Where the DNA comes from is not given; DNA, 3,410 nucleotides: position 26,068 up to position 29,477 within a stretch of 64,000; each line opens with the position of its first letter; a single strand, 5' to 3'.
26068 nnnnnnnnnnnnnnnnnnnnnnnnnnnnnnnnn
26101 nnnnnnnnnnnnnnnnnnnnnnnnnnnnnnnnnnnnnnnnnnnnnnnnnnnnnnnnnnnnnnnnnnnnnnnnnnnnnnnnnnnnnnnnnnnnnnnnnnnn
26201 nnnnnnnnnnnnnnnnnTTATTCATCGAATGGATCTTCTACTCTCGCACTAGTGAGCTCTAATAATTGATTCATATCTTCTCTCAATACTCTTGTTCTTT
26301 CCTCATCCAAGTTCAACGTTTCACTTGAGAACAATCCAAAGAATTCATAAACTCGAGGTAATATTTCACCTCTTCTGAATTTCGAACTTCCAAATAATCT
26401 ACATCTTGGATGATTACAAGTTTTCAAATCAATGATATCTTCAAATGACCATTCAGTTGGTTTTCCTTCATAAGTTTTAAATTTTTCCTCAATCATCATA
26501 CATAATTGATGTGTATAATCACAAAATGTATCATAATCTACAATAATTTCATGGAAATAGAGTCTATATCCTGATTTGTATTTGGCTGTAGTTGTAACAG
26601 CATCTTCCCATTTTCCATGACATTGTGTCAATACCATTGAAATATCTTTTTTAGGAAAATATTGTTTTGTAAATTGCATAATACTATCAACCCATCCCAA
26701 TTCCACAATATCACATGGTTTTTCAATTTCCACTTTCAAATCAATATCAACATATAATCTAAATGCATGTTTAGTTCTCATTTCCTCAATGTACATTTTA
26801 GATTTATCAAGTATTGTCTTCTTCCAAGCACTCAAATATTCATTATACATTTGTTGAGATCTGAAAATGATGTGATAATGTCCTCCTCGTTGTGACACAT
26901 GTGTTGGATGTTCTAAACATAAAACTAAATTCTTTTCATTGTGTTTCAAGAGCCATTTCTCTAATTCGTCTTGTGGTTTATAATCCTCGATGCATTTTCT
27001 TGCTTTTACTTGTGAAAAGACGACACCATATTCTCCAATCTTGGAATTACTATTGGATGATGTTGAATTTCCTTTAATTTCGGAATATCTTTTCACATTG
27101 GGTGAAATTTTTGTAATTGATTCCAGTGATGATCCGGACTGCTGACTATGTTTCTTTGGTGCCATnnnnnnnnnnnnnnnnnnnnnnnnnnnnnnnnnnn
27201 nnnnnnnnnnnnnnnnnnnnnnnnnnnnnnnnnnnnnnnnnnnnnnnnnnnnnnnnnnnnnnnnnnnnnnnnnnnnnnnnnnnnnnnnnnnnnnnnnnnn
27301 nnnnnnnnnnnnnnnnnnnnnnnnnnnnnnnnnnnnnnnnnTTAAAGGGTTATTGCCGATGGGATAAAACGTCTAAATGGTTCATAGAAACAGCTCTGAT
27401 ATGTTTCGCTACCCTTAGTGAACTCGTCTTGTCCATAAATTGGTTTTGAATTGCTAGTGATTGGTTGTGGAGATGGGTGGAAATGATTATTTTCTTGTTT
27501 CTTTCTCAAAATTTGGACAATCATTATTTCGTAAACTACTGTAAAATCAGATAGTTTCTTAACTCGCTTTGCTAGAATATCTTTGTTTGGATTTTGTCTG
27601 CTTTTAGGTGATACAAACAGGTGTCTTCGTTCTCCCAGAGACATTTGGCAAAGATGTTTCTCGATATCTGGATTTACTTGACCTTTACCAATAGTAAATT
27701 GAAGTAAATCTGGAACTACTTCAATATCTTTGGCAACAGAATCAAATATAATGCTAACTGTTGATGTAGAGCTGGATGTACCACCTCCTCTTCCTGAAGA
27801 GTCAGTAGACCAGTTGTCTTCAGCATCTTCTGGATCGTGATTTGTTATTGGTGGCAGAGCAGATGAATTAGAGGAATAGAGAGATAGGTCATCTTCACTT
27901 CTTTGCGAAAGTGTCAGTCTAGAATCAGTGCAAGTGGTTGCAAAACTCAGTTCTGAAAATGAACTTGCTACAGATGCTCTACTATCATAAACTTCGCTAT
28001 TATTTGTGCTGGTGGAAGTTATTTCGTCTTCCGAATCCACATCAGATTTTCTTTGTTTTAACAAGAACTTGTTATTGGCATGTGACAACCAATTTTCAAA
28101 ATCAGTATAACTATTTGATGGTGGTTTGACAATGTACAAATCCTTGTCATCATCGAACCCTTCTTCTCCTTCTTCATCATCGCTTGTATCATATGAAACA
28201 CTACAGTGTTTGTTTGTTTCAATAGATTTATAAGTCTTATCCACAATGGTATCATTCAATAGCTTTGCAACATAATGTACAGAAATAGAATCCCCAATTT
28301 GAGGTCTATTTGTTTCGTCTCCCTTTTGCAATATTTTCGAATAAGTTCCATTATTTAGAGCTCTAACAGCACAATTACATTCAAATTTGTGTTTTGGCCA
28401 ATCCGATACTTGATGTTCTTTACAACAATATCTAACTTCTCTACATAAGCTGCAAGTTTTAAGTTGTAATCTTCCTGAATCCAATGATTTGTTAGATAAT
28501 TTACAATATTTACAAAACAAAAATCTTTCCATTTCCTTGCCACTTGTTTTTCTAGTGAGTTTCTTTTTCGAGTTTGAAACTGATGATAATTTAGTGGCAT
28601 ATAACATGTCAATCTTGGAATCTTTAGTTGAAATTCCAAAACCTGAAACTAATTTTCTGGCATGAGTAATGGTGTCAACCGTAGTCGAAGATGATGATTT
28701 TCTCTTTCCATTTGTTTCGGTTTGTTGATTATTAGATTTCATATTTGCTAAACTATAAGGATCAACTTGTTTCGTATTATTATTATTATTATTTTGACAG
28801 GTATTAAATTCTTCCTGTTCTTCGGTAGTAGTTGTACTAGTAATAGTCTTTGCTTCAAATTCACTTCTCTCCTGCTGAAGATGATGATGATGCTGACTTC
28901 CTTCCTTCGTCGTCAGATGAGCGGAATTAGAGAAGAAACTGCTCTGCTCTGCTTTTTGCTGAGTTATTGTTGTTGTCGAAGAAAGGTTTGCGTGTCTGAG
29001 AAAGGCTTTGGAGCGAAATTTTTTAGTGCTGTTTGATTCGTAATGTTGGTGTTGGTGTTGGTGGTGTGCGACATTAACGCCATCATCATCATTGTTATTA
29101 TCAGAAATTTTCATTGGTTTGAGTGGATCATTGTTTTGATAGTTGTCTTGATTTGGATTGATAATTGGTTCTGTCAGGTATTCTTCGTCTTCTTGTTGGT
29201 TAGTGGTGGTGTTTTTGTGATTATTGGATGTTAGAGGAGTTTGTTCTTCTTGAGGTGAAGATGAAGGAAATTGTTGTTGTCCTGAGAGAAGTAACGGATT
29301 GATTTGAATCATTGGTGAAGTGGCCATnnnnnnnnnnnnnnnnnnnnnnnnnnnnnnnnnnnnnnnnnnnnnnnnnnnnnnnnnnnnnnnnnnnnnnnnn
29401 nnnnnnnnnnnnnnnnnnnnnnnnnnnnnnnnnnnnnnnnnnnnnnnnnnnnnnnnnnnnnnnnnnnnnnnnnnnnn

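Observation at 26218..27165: Uncharacterised 315-aa protein with an HUH-like motif followed by DxD, His and hD motifs, suggesting a possible primase/Rep-like catalytic core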

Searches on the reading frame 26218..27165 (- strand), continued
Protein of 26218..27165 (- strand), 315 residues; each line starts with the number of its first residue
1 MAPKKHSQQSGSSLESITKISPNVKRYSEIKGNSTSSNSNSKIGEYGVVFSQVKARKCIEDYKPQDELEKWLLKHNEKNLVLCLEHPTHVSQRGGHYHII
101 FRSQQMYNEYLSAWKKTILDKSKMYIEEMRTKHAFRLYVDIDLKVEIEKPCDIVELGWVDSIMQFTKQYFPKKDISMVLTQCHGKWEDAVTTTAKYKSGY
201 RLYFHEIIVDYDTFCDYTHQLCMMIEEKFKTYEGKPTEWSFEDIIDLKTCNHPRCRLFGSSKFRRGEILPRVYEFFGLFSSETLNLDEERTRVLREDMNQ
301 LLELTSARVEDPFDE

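Call 56: search_protein_families(library=pfam, proteins=[P0034, P0039, P0040, P0031, P0010, P0017, P0026], max_evalue=0.1)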
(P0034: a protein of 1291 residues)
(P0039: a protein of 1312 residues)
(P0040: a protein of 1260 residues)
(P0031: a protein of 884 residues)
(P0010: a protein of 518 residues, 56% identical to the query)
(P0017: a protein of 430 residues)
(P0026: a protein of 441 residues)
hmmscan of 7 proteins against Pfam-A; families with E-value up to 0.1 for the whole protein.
P0034 (1291 aa): 8 families
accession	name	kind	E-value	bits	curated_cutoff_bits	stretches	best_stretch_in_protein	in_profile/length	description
PF18188.7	PPL4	-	1.4e-23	84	25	1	929-1066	20-157/159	Prim-pol 4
PF03372.29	Exo_endo_phos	-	4.2e-13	50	24.5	1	170-399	1-218/225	Endonuclease/Exonuclease/phosphatase family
PF13563.12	2_5_RNA_ligase2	-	7.3e-12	46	27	1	692-818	9-131/152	2'-5' RNA ligase superfamily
PF23162.1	AEP_C962R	-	2.1e-10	41.5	23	1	935-1107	1-181/190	C962R protein N-terminal AEP domain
PF04457.17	MJ1316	-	1.3e-09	39.1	26.3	1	31-92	9-75/75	MJ1316 RNA cyclic group end recognition domain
PF13671.12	AAA_33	-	4.1e-07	30.8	27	1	430-532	2-121/143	AAA domain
PF25199.1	nSTAND_NTPase5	-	0.00018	21.8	34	1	429-513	43-130/145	Novel STAND NTPase 5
PF07931.18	CPT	-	0.07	13.4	22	0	466-552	69-148/172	Chloramphenicol phosphotransferase-like protein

P0039 (1312 aa): 9 families
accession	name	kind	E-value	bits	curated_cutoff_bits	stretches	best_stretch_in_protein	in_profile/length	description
PF18188.7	PPL4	-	7e-26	91.5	25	1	934-1079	17-157/159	Prim-pol 4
PF13563.12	2_5_RNA_ligase2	-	3.1e-17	63.5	27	1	690-846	2-148/152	2'-5' RNA ligase superfamily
PF23162.1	AEP_C962R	-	2.8e-13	50.9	23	1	944-1134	1-189/190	C962R protein N-terminal AEP domain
PF04457.17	MJ1316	-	3.5e-13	50.5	26.3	1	35-102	3-75/75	MJ1316 RNA cyclic group end recognition domain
PF03372.29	Exo_endo_phos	-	2.1e-07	31.4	24.5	1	186-398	2-204/225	Endonuclease/Exonuclease/phosphatase family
PF10469.15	AKAP7_NLS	-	0.00098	19.5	24.4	1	731-813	69-151/208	AKAP7 2'5' RNA ligase-like domain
PF13238.12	AAA_18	-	0.029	15.2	29.4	1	439-458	1-20/128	AAA domain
PF08433.16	KTI12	-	0.035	14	22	1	439-498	4-54/271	Chromatin associated protein KTI12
PF02834.22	LigT_PEase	-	0.052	14.2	23.3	0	777-818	9-52/87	LigT like Phosphoesterase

P0040 (1260 aa): 9 families
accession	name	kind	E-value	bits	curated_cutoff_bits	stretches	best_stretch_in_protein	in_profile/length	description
PF18188.7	PPL4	-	1.3e-26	93.8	25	1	908-1053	13-157/159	Prim-pol 4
PF13563.12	2_5_RNA_ligase2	-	5e-18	66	27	1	675-830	4-150/152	2'-5' RNA ligase superfamily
PF23162.1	AEP_C962R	-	6.5e-12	46.5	23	1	922-1104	1-188/190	C962R protein N-terminal AEP domain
PF04457.17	MJ1316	-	9.6e-12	45.9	26.3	1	21-86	5-75/75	MJ1316 RNA cyclic group end recognition domain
PF03372.29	Exo_endo_phos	-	1.9e-08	34.8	24.5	1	175-400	1-214/225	Endonuclease/Exonuclease/phosphatase family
PF10469.15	AKAP7_NLS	-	0.0041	17.4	24.4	1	715-800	70-156/208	AKAP7 2'5' RNA ligase-like domain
PF02834.22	LigT_PEase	-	0.011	16.4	23.3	0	759-802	8-54/87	LigT like Phosphoesterase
PF13671.12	AAA_33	-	0.026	15.2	27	0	450-472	3-25/143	AAA domain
PF13238.12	AAA_18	-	0.032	15.1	29.4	0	451-476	3-26/128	AAA domain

P0031 (884 aa): 6 families
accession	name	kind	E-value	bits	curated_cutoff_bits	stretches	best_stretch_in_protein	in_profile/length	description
PF18188.7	PPL4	-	3.7e-26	92.4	25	1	539-676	20-157/159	Prim-pol 4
PF13563.12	2_5_RNA_ligase2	-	3.1e-17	63.5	27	1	297-450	3-151/152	2'-5' RNA ligase superfamily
PF23162.1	AEP_C962R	-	7.1e-15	56.1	23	1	546-730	1-190/190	C962R protein N-terminal AEP domain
PF13671.12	AAA_33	-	0.0041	17.9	27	1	68-110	3-39/143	AAA domain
PF02834.22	LigT_PEase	-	0.03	14.9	23.3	0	384-444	11-76/87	LigT like Phosphoesterase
PF13173.12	AAA_14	-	0.059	13.8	27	0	68-97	6-39/129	AAA domain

P0010 (518 aa): 3 families
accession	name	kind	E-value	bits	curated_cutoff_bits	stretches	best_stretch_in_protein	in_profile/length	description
PF18188.7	PPL4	-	4.4e-68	228.6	25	1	266-429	1-159/159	Prim-pol 4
PF23162.1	AEP_C962R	-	5.6e-18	66.2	23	1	290-468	3-179/190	C962R protein N-terminal AEP domain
PF04457.17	MJ1316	-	1.2e-15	58.3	26.3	1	64-128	3-75/75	MJ1316 RNA cyclic group end recognition domain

P0017 (430 aa): 3 families
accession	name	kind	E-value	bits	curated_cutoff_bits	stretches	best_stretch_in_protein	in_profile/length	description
PF18188.7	PPL4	-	7.1e-29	101.2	25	1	168-327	3-155/159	Prim-pol 4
PF23162.1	AEP_C962R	-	2.7e-20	73.8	23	1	190-374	1-180/190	C962R protein N-terminal AEP domain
PF04457.17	MJ1316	-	2.4e-17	63.8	26.3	1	31-93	2-75/75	MJ1316 RNA cyclic group end recognition domain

P0026 (441 aa): 3 families
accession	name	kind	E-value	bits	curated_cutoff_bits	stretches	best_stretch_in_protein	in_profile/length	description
PF18188.7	PPL4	-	3.2e-34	118.6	25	1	163-319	1-159/159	Prim-pol 4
PF23162.1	AEP_C962R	-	5e-17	63.2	23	1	185-355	1-181/190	C962R protein N-terminal AEP domain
PF04457.17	MJ1316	-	1.6e-11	45.2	26.3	1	28-90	2-75/75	MJ1316 RNA cyclic group end recognition domain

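Call 58: find_homologous_proteins(query=P0025, max_evalue=1e-10)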
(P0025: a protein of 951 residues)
Query P0025 (951 aa): 145 proteins with E <= 1e-10 among 8000 candidates; the best 120 are listed.
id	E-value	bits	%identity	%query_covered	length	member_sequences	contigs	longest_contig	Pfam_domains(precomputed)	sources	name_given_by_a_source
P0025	0.0e+0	2228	100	100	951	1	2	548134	PF23162.2,PF03372.30,PF04457.18,PF13563.13,PF18188.8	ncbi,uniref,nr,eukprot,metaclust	ncbi:endonuclease/exonuclease/phosphatase domain-containing protein [Angomonas deanei]|uniref:MJ1316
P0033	4.6e-278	943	46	99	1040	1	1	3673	PF23162.2,PF03372.30,PF04457.18,PF13563.13,PF18188.8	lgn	-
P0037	1.1e-210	720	38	99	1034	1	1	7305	PF23162.2,PF03372.30,PF04457.18,PF13563.13,PF18188.8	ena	-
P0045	2.2e-171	590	35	98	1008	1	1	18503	PF23162.2,PF03372.30,PF04457.18,PF13563.13,PF18188.8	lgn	-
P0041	8.3e-166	572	36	98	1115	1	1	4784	PF23162.2,PF03372.30,PF04457.18,PF13563.13,PF18188.8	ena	-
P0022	2.7e-149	517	31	99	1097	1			PF23162.2,PF03372.30,PF04457.18,PF13563.13,PF18188.8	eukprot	eukprot:TRINITY_DN8672_c0_g1_i2.p1 TRINITY_DN8672_c0_g1~~TRINITY_DN8672_c0_g1_i2.p1 ORF type:complet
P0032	9.4e-127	443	31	98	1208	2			PF23162.2,PF03372.30,PF04457.18,PF13563.13,PF18188.8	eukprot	eukprot:PhM_4_TR10947/c1_g1_i3/m.88524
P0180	6.3e-102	360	34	50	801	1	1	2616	PF23162.2,PF13563.13,PF18188.8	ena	-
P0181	6.7e-94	334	32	67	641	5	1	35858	PF03372.30,PF04457.18,PF02834.23,PF13563.13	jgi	jgi:poly(A) polymerase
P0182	1.6e-75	273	30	62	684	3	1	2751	PF03372.30,PF04457.18,PF13563.13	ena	-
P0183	4.0e-70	255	27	68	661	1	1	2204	PF03372.30,PF04457.18,PF13563.13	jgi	jgi:poly(A) polymerase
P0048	1.8e-62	230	26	47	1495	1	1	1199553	PF23162.2,PF03372.30,PF04457.18,PF13563.13,PF18188.8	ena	-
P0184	2.6e-57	213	27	72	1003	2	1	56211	PF03372.30,PF04457.18,PF04928.23,PF13563.13,PF20750.4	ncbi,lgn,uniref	ncbi:poly(A) polymerase [Aerosakkonema funiforme]|uniref:poly(A) polymerase n=1 Tax=Aerosakkonema fu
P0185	4.6e-57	212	28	71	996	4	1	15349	PF03372.30,PF04457.18,PF04928.23,PF13563.13,PF20750.4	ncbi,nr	ncbi:poly(A) polymerase [Aerosakkonema funiforme]|nr:poly(A) polymerase [Aerosakkonema funiforme]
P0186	4.4e-55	205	28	68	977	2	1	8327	PF03372.30,PF04457.18,PF04928.23,PF13563.13,PF20750.4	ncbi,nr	ncbi:MAG TPA: poly(A) polymerase [Nostocaceae cyanobacterium]|nr:poly(A) polymerase [Nostocaceae cya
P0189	6.8e-52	195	26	65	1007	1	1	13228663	PF03372.30,PF04457.18,PF04928.23,PF13563.13,PF20750.4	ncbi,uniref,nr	ncbi:poly(A) polymerase [Nannocystis punicea]|uniref:RNA repair domain-containing protein n=1 Tax=Na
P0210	1.6e-41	160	28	26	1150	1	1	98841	PF22600.3,PF03372.30,PF04457.18,PF04928.23,PF04926.21,PF13563.13,PF20750.4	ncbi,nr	ncbi:RNA 2',3'-cyclic phosphodiesterase [Pelomyxa schiedti]|nr:RNA 2',3'-cyclic phosphodiesterase [P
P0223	2.0e-38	150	27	62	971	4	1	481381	PF03372.30,PF04457.18,PF02834.23,PF04928.23,PF13563.13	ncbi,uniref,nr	ncbi:poly(A) polymerase [Streptomyces sp. CB03911]|uniref:poly(A) polymerase n=1 Tax=Streptomyces sp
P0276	1.1e-29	121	25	47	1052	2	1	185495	PF17403.8,PF03372.30,PF04457.18,PF04928.23,PF04926.21,PF20750.4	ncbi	ncbi:Endonuclease [Balamuthia mandrillaris]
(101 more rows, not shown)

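Call 60: search_protein_families(library=pfam, proteins=[P0184, P0189, P0210, P0276, P0223], max_evalue=0.00001)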
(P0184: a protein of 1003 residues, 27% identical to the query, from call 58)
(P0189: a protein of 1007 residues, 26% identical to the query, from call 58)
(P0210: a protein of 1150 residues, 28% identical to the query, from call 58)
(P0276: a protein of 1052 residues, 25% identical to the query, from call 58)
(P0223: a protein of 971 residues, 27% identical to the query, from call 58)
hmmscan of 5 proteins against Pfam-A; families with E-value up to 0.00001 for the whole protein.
P0184 (1003 aa): 5 families
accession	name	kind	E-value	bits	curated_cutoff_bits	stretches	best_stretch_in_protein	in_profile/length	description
PF13563.12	2_5_RNA_ligase2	-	2.9e-37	128.5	27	1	410-561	1-152/152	2'-5' RNA ligase superfamily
PF04928.22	PAP_central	-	2.3e-24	86.2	27.1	1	749-885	2-145/146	Poly(A) polymerase central domain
PF04457.17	MJ1316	-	1.1e-17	64.9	26.3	1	1-67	1-75/75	MJ1316 RNA cyclic group end recognition domain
PF03372.29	Exo_endo_phos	-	2.8e-13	50.5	24.5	1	165-380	22-225/225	Endonuclease/Exonuclease/phosphatase family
PF20750.3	PAP_NTPase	-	4.9e-08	33.5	27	1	630-703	80-155/194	Poly(A) polymerase nucleotidyltransferase domain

P0189 (1007 aa): 5 families
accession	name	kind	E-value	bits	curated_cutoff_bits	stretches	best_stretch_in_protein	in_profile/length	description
PF13563.12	2_5_RNA_ligase2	-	2.2e-37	128.8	27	1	437-592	1-152/152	2'-5' RNA ligase superfamily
PF04457.17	MJ1316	-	9.8e-16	58.7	26.3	1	11-75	2-75/75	MJ1316 RNA cyclic group end recognition domain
PF03372.29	Exo_endo_phos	-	3e-12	47.2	24.5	1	158-400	1-225/225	Endonuclease/Exonuclease/phosphatase family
PF20750.3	PAP_NTPase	-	5.3e-10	39.9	27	1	640-762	69-191/194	Poly(A) polymerase nucleotidyltransferase domain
PF04928.22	PAP_central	-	1.6e-09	38.1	27.1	1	773-894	1-130/146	Poly(A) polymerase central domain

P0210 (1150 aa): 7 families
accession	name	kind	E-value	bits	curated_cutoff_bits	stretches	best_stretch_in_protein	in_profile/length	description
PF13563.12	2_5_RNA_ligase2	-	1.1e-36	126.6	27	1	28-179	2-151/152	2'-5' RNA ligase superfamily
PF04928.22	PAP_central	-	4.6e-26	91.8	27.1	1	719-839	2-132/146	Poly(A) polymerase central domain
PF04457.17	MJ1316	-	8.5e-18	65.3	26.3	1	1079-1141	2-75/75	MJ1316 RNA cyclic group end recognition domain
PF03372.29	Exo_endo_phos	-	2.3e-13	50.9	24.5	1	281-536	2-225/225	Endonuclease/Exonuclease/phosphatase family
PF20750.3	PAP_NTPase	-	4.4e-08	33.7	27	1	601-673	78-152/194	Poly(A) polymerase nucleotidyltransferase domain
PF04926.20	PAP_RNA-bind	-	2e-07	31.3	24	1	852-906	5-59/181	Poly(A) polymerase predicted RNA binding domain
PF22600.2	MTPAP-like_central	-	9.8e-06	26.1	27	0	567-668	9-117/139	Poly(A) RNA polymerase, mitochondrial-like, central palm domain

P0276 (1052 aa): 6 families
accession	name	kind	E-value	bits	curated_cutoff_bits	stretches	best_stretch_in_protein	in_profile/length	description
PF04928.22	PAP_central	-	1.2e-23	84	27.1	1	734-861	2-137/146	Poly(A) polymerase central domain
PF20750.3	PAP_NTPase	-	2e-22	80.5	27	1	543-724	13-192/194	Poly(A) polymerase nucleotidyltransferase domain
PF04457.17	MJ1316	-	5.8e-16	59.4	26.3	1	50-116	2-75/75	MJ1316 RNA cyclic group end recognition domain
PF03372.29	Exo_endo_phos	-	9.3e-12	45.6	24.5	1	226-506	1-225/225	Endonuclease/Exonuclease/phosphatase family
PF04926.20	PAP_RNA-bind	-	7.2e-07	29.5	24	1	888-1002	1-104/181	Poly(A) polymerase predicted RNA binding domain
PF17403.7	Nrap_D2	-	1.6e-06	28.4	33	1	741-854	9-136/151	Nrap protein PAP/OAS-like domain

P0223 (971 aa): 5 families
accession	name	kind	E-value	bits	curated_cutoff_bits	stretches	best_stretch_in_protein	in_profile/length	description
PF13563.12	2_5_RNA_ligase2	-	2.9e-35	122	27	1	396-543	1-151/152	2'-5' RNA ligase superfamily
PF04457.17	MJ1316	-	6.8e-16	59.2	26.3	1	1-65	1-75/75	MJ1316 RNA cyclic group end recognition domain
PF03372.29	Exo_endo_phos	-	8.1e-16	58.9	24.5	1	126-362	1-225/225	Endonuclease/Exonuclease/phosphatase family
PF04928.22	PAP_central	-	8.7e-12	45.5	27.1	1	735-862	8-144/146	Poly(A) polymerase central domain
PF02834.22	LigT_PEase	-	2.4e-06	28.1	23.3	0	397-469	4-85/87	LigT like Phosphoesterase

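Call 69: search_solved_structures(query=P0075, max_evalue=1, show_alignments=2)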
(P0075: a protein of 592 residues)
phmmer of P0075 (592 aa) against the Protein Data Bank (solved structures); distinct sequences matched with E-value up to 1: 0.

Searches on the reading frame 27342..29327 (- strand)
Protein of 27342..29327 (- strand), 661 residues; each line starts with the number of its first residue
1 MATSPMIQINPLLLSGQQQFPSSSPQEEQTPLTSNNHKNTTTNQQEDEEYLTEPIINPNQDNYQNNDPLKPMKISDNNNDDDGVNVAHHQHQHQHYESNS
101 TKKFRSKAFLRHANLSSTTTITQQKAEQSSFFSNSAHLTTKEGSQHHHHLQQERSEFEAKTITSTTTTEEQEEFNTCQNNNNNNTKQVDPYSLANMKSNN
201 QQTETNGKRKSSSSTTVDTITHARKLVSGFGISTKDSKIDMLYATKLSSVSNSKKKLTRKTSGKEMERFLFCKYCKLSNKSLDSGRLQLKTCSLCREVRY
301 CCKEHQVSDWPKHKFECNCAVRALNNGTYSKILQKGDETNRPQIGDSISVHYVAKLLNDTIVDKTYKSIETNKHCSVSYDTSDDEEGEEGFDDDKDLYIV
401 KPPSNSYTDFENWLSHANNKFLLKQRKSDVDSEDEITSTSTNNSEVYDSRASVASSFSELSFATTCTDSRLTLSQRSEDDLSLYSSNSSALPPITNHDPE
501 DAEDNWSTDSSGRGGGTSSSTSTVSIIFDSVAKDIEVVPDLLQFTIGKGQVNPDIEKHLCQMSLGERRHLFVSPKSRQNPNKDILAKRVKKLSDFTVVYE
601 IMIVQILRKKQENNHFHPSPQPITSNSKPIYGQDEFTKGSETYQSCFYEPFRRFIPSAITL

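Call 55: search_protein_families(library=pfam, proteins=[window:27342-29327:-], max_evalue=0.001)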
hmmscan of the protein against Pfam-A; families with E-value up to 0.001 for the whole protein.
window:27342-29327:- (661 aa): 2 families
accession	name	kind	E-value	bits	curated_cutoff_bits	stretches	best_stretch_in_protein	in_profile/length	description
PF01753.24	zf-MYND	-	3.4e-09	37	22.7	1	272-317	1-39/39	MYND finger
PF00254.34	FKBP_C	-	8.5e-08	32.9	21.1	0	542-575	35-68/94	FKBP-type peptidyl-prolyl cis-trans isomerase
